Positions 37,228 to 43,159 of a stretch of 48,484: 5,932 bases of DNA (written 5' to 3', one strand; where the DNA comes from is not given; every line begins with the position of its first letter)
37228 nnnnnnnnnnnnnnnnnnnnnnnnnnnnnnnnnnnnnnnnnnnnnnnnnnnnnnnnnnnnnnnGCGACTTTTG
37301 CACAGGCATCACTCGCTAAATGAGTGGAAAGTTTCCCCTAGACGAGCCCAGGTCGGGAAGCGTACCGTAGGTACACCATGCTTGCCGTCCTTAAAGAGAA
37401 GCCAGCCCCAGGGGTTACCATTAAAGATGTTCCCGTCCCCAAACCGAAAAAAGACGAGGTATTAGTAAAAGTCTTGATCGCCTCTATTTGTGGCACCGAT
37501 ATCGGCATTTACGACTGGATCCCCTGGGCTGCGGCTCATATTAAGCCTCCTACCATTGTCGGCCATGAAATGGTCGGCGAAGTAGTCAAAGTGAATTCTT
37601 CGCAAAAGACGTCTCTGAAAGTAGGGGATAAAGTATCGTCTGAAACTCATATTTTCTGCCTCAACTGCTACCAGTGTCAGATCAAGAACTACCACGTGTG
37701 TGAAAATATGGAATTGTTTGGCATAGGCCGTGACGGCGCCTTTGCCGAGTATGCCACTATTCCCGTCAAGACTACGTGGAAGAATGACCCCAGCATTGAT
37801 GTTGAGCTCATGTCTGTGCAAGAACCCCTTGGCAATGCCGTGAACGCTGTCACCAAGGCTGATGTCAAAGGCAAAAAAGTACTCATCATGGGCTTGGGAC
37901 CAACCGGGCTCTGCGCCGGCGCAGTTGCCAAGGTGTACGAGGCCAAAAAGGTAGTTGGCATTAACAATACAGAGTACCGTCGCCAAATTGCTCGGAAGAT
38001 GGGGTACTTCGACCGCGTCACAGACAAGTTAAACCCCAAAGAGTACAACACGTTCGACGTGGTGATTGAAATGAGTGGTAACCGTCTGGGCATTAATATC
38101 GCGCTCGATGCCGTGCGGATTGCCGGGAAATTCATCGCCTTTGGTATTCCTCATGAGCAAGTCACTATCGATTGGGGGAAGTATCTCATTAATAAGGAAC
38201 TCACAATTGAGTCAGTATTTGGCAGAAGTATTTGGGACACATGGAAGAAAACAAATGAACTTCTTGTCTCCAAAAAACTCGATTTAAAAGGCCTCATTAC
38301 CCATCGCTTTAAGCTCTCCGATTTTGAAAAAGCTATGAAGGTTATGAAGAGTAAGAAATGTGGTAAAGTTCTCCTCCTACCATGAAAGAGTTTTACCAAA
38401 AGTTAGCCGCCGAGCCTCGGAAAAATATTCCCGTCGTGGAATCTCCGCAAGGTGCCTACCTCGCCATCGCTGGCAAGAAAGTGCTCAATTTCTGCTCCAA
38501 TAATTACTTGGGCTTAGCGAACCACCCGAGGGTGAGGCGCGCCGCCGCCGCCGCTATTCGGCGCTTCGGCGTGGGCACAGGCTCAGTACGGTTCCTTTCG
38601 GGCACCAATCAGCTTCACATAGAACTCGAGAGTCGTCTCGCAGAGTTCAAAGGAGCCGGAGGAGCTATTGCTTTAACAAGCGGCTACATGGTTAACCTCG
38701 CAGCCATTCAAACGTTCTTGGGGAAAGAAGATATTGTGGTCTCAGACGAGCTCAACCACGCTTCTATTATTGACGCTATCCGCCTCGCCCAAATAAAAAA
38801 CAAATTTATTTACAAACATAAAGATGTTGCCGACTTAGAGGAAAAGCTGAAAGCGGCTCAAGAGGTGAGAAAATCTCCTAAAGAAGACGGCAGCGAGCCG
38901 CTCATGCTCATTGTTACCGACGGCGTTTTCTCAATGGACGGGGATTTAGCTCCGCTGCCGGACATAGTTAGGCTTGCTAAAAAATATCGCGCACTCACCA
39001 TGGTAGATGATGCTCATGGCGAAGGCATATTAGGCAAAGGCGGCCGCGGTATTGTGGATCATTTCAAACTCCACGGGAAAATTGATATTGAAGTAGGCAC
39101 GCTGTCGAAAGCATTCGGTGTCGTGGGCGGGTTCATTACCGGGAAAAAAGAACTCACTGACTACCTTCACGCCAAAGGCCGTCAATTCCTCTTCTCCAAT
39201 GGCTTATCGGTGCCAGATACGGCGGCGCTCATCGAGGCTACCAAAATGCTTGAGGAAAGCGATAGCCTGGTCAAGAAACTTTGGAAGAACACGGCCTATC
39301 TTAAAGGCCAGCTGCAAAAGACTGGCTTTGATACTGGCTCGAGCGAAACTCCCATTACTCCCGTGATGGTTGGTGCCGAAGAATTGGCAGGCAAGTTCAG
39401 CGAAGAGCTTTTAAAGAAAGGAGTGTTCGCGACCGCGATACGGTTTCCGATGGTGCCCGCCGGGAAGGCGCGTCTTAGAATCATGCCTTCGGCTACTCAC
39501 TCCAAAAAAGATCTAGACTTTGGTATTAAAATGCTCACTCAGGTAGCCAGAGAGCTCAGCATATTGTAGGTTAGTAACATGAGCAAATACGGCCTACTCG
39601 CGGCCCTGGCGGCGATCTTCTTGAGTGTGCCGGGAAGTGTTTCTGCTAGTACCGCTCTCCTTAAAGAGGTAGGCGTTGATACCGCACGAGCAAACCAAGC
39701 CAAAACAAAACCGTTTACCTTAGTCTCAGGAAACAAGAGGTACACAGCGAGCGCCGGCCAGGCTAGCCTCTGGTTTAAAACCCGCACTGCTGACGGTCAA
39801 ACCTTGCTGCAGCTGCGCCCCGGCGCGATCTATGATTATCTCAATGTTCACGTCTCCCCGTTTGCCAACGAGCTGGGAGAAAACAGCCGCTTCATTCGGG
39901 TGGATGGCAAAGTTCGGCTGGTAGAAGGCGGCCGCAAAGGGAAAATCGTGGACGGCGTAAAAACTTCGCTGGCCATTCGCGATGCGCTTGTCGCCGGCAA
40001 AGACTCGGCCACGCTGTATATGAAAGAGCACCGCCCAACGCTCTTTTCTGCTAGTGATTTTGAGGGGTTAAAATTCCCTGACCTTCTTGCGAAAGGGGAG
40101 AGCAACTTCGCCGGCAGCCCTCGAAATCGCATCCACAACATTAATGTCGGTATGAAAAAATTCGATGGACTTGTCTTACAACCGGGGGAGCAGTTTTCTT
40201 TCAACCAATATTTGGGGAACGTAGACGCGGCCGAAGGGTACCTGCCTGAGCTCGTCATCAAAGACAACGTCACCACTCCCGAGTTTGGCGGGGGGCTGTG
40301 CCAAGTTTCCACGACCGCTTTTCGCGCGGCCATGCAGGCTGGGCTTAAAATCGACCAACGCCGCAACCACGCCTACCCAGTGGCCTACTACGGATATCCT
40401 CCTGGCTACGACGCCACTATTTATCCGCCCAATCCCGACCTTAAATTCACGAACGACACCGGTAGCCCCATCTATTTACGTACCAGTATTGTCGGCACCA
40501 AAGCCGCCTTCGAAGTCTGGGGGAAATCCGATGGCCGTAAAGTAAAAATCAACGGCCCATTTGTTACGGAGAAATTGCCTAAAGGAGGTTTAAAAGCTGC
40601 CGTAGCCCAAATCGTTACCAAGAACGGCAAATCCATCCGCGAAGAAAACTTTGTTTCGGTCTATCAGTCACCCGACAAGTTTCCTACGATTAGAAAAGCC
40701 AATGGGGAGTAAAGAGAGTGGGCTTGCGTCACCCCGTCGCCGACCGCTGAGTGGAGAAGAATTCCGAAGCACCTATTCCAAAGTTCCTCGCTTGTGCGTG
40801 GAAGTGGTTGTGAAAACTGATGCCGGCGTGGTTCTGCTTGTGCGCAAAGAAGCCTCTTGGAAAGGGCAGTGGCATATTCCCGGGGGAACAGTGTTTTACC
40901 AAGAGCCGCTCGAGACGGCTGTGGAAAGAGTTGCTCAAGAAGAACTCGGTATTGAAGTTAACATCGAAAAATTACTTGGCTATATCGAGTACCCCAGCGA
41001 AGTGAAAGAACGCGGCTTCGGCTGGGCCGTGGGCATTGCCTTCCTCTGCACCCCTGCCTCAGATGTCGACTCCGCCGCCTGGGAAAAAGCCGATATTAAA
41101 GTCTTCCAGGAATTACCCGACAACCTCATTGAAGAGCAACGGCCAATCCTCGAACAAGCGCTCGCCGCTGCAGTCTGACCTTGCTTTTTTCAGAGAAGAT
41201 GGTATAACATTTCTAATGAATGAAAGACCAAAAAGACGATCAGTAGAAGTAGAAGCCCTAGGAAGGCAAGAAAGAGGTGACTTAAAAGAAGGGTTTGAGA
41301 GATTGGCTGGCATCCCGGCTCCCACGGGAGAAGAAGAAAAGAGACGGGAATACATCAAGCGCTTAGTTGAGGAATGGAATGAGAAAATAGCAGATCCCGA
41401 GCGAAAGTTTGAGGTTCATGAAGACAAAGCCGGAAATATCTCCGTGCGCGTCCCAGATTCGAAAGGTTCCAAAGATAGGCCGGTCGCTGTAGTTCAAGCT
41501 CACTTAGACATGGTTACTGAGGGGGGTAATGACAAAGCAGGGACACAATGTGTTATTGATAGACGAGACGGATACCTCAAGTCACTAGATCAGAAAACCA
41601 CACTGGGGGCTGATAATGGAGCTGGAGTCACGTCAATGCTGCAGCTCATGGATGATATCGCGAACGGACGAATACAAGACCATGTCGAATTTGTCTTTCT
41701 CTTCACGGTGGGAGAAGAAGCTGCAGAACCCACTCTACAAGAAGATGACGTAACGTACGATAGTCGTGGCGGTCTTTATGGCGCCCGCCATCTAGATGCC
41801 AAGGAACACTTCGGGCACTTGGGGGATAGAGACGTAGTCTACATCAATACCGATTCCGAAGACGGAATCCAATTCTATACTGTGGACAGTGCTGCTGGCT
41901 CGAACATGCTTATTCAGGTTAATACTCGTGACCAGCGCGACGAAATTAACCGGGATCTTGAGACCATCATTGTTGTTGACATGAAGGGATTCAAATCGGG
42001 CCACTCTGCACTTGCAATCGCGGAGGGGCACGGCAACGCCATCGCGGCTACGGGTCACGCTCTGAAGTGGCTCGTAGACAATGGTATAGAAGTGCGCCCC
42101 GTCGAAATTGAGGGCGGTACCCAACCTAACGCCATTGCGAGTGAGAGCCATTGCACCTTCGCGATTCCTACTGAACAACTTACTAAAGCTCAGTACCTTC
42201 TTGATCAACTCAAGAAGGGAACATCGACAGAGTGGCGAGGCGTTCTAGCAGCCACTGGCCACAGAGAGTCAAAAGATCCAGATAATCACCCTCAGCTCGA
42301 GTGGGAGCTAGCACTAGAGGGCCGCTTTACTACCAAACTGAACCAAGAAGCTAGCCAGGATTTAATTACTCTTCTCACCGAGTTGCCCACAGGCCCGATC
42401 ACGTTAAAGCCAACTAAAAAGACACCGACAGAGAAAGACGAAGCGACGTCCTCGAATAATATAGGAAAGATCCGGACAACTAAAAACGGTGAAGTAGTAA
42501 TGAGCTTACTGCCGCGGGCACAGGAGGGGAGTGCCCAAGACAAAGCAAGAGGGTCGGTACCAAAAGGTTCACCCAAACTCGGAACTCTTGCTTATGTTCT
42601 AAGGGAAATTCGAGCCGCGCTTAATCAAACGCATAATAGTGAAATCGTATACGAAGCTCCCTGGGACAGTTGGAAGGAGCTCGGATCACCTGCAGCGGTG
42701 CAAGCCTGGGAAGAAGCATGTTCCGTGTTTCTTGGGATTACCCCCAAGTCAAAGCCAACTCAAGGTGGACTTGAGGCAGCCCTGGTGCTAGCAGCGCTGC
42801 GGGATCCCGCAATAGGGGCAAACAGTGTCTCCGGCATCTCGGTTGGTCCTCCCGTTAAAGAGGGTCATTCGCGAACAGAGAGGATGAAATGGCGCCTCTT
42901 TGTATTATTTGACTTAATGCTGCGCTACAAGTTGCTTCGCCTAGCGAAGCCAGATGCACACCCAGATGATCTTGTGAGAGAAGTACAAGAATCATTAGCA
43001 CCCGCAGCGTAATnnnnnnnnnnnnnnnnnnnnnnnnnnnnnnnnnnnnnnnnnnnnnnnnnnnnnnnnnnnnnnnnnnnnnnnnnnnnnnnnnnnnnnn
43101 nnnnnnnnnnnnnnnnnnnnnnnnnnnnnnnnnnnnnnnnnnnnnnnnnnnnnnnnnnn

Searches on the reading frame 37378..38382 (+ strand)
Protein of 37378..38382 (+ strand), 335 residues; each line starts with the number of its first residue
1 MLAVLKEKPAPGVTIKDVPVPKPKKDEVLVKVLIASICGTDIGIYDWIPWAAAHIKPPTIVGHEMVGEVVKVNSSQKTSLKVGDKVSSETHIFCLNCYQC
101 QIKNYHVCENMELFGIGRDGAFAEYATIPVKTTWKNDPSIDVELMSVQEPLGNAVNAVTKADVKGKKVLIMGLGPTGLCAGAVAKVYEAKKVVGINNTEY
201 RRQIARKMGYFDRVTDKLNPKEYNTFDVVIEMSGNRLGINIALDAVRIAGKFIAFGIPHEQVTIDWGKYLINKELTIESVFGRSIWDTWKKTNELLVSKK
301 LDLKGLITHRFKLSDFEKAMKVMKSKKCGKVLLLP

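Call 59: search_protein_families(library=pfam, proteins=[window:37378-38382:+], max_evalue=0.001)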
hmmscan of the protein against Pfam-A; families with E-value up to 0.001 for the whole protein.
window:37378-38382:+ (335 aa): 4 families
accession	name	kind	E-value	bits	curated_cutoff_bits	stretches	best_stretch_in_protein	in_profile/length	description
PF08240.17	ADH_N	-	3.6e-25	88.7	23.5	1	25-135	2-101/104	Alcohol dehydrogenase GroES-like domain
PF00107.32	ADH_zinc_N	-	4.7e-17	62.6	31.8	1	175-296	1-127/129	Zinc-binding dehydrogenase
PF16912.11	Glu_dehyd_C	-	5.7e-10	39.5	34.9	1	152-322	18-200/211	Glucose dehydrogenase C-terminus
PF16884.10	ADH_N_2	-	2.2e-05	24.7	31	1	14-90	19-92/108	N-terminal domain of oxidoreductase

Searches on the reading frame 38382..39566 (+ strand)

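Call 59: search_protein_families(library=pfam, proteins=[window:38382-39566:+], max_evalue=0.001)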
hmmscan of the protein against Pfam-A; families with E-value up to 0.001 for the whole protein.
window:38382-39566:+ (395 aa): 1 family
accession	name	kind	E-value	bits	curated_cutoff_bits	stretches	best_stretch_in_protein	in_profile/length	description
PF00155.27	Aminotran_1_2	-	6.1e-59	200.5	19.7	1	32-379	1-355/361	Aminotransferase class I and II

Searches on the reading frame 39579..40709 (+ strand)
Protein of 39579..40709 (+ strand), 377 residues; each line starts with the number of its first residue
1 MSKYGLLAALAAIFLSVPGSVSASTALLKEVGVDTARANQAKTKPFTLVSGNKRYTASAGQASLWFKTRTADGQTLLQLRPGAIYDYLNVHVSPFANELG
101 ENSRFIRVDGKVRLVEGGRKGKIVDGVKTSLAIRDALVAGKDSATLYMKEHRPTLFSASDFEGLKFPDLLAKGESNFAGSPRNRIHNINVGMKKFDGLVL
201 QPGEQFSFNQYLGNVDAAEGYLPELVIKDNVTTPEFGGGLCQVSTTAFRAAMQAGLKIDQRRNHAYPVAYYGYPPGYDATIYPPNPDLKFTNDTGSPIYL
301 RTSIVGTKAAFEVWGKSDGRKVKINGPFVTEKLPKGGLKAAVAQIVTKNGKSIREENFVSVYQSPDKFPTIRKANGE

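Call 59: search_protein_families(library=pfam, proteins=[window:39579-40709:+], max_evalue=0.001)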
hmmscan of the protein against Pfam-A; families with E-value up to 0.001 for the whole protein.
window:39579-40709:+ (377 aa): 1 family
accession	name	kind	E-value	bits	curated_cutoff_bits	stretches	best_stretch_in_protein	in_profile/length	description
PF04294.18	VanW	-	3.6e-41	140.1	27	1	183-314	1-130/130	VanW like protein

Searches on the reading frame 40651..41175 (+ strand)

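Call 59: search_protein_families(library=pfam, proteins=[window:40651-41175:+], max_evalue=0.001)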
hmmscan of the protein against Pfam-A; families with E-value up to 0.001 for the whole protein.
window:40651-41175:+ (175 aa): 1 family
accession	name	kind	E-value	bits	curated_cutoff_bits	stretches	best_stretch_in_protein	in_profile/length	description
PF00293.34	NUDIX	-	2.4e-11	44.2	21.1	1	47-140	3-100/134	NUDIX domain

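Call 66: search_protein_families(library=ncbifam, proteins=[window:40651-41175:+], max_evalue=0.001)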
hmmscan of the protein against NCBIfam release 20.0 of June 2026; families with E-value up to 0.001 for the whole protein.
window:40651-41175:+ (175 aa): 9 families
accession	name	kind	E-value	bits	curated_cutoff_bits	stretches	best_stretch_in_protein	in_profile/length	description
NF011963.0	PRK15434.1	subfamily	4.7e-10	39.4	146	1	34-106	4-77/159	GDP-mannose mannosyl hydrolase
NF006530.0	PRK08999.1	equivalog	6e-08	32.1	245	1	50-109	10-70/315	Nudix family hydrolase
NF041652.1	Nud_hyd_Dein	equivalog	8e-07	29.4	200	1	49-110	15-81/152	Nudix hydrolase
NF008044.0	PRK10776.1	equivalog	8.8e-06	25.6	148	1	50-115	8-74/130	8-oxo-dGTP diphosphatase MutT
TIGR00586.1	mutt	equivalog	2.2e-05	24.5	97.9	1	53-115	11-75/129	8-oxo-dGTP diphosphatase MutT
NF003787.0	PRK05379.1-4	equivalog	6.1e-05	22.1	449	1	48-111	209-272/346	bifunctional nicotinamide-nucleotide adenylyltransferase/Nudix hydroxylase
NF003788.0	PRK05379.1-5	equivalog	0.0001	21.7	354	1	52-112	217-278/351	bifunctional nicotinamide-nucleotide adenylyltransferase/Nudix hydroxylase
NF012016.0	PRK15472.1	equivalog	0.0003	20.5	95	1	65-108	24-67/141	nucleoside triphosphatase NudI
NF007834.0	PRK10546.1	equivalog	0.0004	20.2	156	1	51-107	8-65/135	pyrimidine (deoxy)nucleoside triphosphate diphosphatase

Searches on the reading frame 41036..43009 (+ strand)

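Call 59: search_protein_families(library=pfam, proteins=[window:41036-43009:+], max_evalue=0.001)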
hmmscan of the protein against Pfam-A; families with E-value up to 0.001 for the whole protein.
window:41036-43009:+ (658 aa): 2 families
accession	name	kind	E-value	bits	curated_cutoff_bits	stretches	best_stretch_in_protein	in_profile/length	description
PF04389.22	Peptidase_M28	-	1.2e-08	35.3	21.3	1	143-274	7-94/193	Peptidase family M28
PF07687.19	M20_dimer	-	2.1e-06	28.1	21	1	317-394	4-97/107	Peptidase dimerisation domain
